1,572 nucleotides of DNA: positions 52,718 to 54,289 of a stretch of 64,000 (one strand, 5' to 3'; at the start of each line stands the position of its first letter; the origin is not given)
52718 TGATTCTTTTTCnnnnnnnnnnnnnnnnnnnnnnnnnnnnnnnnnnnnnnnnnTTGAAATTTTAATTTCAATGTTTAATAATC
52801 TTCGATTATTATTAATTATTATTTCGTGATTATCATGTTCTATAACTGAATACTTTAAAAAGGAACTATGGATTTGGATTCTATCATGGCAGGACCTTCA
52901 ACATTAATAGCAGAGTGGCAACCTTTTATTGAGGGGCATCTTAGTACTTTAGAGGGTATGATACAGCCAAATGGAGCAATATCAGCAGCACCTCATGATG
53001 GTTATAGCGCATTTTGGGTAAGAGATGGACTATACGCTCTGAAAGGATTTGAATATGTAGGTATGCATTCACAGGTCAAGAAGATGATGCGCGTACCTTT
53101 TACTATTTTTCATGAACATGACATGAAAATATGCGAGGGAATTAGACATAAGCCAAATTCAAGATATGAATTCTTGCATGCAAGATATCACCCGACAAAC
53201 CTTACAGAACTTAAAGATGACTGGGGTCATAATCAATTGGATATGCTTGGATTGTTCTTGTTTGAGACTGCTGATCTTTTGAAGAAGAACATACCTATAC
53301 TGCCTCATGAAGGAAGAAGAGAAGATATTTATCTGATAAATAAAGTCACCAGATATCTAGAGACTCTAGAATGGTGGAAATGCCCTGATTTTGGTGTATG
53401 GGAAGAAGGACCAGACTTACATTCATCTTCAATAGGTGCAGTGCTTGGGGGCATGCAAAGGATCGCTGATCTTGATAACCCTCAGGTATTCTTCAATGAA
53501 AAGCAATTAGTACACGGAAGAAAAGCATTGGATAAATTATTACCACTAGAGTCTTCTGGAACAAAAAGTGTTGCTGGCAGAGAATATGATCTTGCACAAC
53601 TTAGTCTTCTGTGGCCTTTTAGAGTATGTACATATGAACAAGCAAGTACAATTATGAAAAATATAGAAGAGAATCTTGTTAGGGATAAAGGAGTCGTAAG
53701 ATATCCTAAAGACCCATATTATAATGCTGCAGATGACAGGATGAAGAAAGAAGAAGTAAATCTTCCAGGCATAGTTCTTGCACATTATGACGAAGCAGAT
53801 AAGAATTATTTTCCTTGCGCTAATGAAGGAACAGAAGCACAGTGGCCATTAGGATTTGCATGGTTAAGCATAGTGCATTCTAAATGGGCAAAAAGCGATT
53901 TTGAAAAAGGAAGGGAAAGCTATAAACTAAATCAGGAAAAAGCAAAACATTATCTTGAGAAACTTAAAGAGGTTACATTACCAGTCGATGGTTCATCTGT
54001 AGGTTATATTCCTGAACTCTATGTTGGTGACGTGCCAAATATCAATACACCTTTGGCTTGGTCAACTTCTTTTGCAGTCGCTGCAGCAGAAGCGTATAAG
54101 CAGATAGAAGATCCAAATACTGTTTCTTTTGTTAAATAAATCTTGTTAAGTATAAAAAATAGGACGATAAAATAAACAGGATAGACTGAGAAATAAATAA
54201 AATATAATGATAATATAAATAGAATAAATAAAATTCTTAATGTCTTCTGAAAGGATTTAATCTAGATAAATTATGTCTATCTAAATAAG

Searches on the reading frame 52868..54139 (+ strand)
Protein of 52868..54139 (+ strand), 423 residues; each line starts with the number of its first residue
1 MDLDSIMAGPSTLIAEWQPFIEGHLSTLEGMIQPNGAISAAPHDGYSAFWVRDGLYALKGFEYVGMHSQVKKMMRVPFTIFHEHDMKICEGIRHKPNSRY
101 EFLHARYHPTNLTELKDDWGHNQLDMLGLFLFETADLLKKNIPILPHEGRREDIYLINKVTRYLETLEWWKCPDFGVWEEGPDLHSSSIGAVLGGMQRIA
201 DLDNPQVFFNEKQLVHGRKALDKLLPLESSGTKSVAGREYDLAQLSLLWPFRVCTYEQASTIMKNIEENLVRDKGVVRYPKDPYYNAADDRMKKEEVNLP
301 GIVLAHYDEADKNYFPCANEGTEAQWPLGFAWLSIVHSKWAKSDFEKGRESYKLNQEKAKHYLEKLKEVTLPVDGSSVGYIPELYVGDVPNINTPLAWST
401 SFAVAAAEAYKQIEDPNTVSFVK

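Call 68: search_protein_families(library=pfam, proteins=[window:52868-54139:+], max_evalue=0.00001)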
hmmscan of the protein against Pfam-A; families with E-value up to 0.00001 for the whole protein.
window:52868-54139:+ (423 aa): 1 family
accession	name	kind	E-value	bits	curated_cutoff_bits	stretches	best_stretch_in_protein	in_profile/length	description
PF00723.27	Glyco_hydro_15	-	9.4e-10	38.4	22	1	34-266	21-219/427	Glycosyl hydrolases family 15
